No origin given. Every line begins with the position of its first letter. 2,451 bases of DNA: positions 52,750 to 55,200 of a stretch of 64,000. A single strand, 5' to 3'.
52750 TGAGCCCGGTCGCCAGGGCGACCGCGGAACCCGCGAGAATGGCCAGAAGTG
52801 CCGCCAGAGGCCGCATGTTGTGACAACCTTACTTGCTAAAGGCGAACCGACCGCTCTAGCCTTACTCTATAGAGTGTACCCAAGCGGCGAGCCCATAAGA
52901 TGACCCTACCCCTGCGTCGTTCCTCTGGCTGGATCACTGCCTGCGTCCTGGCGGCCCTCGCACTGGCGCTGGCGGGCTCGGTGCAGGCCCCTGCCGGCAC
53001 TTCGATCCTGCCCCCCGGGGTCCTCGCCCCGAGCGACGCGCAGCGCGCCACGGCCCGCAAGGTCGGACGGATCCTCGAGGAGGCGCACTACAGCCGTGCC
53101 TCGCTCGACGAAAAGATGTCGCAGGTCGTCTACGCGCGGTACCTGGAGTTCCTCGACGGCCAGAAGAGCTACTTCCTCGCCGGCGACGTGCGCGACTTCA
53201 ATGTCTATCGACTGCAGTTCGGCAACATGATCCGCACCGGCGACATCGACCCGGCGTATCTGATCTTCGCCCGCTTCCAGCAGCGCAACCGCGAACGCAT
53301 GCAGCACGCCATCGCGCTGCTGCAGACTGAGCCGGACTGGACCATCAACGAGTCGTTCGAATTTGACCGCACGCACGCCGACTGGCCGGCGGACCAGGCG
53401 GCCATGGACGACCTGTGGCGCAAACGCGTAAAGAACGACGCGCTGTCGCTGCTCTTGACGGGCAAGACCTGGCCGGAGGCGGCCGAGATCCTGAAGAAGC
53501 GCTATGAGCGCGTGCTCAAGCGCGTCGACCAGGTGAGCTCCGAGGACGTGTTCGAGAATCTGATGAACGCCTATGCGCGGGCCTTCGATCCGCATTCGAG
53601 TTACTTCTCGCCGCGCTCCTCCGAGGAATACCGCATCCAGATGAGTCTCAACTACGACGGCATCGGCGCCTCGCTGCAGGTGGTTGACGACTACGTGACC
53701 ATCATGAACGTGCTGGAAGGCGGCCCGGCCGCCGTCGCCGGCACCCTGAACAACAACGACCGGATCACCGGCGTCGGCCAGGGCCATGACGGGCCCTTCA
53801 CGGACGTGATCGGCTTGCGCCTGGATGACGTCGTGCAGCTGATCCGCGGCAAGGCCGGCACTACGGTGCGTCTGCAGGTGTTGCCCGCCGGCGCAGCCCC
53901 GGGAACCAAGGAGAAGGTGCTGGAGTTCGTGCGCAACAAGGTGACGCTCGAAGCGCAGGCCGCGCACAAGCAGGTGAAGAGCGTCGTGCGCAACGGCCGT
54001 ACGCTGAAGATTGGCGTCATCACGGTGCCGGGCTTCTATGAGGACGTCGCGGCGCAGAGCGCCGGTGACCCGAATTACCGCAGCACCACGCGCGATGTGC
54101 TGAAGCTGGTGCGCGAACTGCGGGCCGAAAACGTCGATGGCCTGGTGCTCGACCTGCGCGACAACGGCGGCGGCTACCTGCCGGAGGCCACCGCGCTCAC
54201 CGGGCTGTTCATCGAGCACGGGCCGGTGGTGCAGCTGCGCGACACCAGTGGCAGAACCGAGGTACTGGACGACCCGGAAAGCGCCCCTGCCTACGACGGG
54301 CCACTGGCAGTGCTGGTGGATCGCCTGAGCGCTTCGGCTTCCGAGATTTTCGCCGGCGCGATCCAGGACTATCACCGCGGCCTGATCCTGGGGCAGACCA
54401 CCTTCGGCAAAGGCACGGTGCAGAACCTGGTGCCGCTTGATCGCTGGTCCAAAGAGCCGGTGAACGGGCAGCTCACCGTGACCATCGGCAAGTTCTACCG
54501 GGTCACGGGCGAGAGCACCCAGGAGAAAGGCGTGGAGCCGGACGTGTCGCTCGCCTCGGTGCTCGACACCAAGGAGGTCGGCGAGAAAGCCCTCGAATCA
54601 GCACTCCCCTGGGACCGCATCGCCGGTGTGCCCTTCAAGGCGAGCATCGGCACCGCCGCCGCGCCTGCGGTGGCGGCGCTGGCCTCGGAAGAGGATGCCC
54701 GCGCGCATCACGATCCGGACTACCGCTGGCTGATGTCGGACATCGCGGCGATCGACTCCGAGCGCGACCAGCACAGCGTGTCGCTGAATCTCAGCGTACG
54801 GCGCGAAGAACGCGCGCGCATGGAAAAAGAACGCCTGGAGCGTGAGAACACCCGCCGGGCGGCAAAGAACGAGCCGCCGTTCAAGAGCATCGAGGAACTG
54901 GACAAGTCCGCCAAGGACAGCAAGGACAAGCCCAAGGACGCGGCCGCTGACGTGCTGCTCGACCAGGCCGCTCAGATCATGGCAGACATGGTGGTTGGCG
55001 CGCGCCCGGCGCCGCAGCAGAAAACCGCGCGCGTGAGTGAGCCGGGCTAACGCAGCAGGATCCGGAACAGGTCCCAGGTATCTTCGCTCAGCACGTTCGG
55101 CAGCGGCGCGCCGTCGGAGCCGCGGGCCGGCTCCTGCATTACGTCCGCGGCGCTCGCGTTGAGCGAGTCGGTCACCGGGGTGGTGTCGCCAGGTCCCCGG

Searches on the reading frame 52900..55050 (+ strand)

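Call 42: search_protein_families(library=pfam, proteins=[window:52900-55050:+], max_evalue=0.001)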
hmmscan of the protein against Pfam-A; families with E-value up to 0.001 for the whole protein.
window:52900-55050:+ (716 aa): 6 families
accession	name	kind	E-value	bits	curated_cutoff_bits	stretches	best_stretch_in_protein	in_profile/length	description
PF17804.6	TSP_NTD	-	4.1e-60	203.7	26.4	1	58-239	4-188/188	Tail specific protease N-terminal domain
PF03572.23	Peptidase_S41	-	1.9e-46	158.1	24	1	370-550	1-164/165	Peptidase family S41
PF11818.13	DUF3340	-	5.3e-33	114.8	28.6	1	556-698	2-154/155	C-terminal domain of tail specific protease (DUF3340)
PF00595.29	PDZ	-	5.4e-10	39.9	23.2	1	251-327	8-80/81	PDZ domain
PF13180.12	PDZ_2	-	8.8e-06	26.4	27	1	255-328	3-68/80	PDZ domain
PF17820.7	PDZ_6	-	0.00031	20.8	27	0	268-327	2-52/54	PDZ domain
